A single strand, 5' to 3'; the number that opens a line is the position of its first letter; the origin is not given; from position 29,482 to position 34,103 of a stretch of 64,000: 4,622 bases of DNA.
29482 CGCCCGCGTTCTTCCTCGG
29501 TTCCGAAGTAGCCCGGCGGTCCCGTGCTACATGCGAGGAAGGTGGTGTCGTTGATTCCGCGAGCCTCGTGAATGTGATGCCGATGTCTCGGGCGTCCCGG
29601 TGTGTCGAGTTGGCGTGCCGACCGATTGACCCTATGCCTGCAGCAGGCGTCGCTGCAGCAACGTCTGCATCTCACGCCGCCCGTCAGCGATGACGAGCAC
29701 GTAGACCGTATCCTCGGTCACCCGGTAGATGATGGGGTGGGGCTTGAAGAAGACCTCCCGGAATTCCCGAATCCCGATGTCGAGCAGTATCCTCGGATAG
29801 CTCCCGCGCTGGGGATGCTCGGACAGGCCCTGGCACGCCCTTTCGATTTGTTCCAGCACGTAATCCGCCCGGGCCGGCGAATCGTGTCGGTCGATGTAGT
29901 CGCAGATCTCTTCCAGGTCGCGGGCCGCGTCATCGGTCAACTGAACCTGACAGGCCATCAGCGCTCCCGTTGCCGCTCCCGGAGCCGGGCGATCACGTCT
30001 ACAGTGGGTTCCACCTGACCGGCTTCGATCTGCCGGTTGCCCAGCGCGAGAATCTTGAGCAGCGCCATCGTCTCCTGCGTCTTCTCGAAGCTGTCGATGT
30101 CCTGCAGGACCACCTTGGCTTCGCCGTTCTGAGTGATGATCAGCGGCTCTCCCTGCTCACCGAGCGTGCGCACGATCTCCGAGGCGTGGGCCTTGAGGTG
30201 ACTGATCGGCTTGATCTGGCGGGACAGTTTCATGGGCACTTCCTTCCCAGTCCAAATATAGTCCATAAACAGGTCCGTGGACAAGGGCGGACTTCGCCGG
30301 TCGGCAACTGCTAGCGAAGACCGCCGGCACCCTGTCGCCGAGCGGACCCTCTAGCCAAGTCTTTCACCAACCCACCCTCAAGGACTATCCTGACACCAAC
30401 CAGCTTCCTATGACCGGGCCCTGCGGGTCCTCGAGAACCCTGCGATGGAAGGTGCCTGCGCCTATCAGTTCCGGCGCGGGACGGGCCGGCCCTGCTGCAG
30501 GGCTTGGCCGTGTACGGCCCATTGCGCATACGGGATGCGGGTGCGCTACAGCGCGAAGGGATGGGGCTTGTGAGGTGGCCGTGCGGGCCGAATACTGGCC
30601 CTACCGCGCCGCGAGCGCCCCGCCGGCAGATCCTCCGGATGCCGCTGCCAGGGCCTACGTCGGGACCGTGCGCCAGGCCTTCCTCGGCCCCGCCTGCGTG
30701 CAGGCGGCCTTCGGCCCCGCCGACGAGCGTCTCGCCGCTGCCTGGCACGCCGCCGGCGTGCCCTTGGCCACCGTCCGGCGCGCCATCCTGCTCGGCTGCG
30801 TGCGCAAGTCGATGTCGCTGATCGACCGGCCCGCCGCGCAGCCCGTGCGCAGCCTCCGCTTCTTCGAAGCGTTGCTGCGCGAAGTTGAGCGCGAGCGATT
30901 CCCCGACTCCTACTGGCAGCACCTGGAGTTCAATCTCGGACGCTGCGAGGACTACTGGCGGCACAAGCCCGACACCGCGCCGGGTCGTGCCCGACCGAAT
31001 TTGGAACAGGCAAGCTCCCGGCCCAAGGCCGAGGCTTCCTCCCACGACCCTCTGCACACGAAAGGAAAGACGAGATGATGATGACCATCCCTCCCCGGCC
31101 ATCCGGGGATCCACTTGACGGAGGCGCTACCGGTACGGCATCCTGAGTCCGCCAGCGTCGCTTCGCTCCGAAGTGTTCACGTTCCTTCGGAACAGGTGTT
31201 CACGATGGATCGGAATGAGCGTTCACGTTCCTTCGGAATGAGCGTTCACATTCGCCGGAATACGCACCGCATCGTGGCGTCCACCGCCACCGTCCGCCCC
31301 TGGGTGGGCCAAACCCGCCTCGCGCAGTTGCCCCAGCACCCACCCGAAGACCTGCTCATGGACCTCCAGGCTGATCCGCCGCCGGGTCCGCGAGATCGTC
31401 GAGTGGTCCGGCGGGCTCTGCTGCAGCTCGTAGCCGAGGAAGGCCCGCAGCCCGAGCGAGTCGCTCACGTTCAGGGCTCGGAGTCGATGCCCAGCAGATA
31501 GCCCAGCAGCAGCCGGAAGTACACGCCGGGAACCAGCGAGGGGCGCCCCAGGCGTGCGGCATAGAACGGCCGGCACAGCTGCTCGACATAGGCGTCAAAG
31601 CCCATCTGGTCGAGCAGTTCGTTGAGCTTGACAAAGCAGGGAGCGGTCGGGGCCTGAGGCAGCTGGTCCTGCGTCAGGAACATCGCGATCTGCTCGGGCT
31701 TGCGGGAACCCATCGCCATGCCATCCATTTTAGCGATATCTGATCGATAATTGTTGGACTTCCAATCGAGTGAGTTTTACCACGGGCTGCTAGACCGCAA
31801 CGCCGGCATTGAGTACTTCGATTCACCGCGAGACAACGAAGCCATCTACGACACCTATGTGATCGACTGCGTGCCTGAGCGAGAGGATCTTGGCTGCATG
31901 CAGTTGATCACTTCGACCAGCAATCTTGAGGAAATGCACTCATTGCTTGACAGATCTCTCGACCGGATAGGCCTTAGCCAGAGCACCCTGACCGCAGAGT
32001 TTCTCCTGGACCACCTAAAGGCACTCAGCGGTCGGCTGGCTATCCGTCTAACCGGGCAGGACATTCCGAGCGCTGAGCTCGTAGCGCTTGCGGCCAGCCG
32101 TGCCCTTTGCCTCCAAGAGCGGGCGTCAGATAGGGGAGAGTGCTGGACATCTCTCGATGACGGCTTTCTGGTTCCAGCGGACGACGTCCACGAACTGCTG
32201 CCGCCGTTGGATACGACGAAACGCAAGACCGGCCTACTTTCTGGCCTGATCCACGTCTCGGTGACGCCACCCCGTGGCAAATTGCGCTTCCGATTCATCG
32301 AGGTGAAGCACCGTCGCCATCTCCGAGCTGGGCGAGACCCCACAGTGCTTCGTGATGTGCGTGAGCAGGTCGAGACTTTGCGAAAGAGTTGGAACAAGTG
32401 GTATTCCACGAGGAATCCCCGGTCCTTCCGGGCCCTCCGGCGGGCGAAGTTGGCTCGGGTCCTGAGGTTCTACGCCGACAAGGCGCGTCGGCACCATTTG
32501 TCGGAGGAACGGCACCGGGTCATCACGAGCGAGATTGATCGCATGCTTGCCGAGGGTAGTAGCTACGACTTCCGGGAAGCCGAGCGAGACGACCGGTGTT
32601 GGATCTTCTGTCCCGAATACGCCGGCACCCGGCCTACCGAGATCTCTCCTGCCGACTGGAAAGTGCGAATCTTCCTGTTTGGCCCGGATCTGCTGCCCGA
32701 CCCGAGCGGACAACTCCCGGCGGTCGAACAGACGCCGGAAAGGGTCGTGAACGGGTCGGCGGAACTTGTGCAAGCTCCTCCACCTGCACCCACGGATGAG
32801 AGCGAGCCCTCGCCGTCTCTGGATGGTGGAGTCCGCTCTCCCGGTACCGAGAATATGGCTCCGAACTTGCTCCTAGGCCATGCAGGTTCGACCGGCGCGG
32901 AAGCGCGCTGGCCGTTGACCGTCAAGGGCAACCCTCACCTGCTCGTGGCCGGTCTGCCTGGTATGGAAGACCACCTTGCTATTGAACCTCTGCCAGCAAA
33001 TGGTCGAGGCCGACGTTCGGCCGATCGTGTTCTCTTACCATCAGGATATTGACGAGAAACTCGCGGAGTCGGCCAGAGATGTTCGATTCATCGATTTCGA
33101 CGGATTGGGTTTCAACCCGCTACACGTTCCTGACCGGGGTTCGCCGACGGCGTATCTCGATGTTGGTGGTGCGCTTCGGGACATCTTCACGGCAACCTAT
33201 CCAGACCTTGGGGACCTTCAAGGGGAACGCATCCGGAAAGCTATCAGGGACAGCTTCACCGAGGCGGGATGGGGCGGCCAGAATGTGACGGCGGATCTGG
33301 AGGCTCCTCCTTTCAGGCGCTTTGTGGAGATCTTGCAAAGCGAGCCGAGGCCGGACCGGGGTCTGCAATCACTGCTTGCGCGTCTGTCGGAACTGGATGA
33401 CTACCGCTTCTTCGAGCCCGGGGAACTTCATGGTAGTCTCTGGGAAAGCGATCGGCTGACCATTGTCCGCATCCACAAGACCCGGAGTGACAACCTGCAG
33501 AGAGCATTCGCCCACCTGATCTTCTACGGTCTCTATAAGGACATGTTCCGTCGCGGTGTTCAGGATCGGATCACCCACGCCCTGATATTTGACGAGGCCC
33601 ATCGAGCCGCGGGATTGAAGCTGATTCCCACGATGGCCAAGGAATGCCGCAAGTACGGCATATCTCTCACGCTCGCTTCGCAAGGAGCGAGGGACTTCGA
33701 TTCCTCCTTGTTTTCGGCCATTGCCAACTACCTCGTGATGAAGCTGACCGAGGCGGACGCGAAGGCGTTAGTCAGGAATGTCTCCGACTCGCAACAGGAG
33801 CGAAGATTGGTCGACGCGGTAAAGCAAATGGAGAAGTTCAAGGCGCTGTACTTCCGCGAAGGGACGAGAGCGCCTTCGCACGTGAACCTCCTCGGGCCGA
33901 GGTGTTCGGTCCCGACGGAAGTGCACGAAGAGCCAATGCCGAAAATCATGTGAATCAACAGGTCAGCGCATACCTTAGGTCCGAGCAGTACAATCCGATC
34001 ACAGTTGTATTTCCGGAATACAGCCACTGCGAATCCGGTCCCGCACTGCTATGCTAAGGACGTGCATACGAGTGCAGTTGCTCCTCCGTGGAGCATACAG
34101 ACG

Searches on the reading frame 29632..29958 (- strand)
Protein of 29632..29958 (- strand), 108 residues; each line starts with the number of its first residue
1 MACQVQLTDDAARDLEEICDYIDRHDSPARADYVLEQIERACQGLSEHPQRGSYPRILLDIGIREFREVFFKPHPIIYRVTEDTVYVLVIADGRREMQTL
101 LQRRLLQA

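Call 20: search_protein_families(library=pfam, proteins=[window:29632-29958:-], max_evalue=0.01)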
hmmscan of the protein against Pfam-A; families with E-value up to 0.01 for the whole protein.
window:29632-29958:- (108 aa): 1 family
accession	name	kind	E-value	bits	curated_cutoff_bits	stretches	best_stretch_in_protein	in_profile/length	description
PF05016.21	ParE_toxin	-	1.6e-16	61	23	1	5-96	1-88/89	ParE toxin of type II toxin-antitoxin system, parDE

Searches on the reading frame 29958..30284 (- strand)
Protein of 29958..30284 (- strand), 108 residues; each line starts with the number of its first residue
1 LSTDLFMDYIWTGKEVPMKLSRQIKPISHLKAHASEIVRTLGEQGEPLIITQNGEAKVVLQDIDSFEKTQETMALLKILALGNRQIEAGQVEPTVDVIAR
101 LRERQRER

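Call 20: search_protein_families(library=pfam, proteins=[window:29958-30284:-], max_evalue=0.01)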
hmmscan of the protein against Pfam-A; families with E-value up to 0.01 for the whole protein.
window:29958-30284:- (108 aa): 1 family
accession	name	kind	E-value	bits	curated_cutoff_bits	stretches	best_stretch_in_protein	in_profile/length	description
PF02604.26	PhdYeFM_antitox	-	3.8e-16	59.1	29.8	1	23-89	2-68/74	Antitoxin Phd_YefM, type II toxin-antitoxin system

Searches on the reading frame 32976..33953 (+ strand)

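Call 20: search_protein_families(library=pfam, proteins=[window:32976-33953:+], max_evalue=0.01)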
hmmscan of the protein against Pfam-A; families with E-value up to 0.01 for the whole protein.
window:32976-33953:+ (325 aa): 1 family
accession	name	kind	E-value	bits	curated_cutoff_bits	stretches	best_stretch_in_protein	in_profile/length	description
PF12696.13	TraG-D_C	-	0.0092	16.3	22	0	203-241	4-42/126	TraM recognition site of TraD and TraG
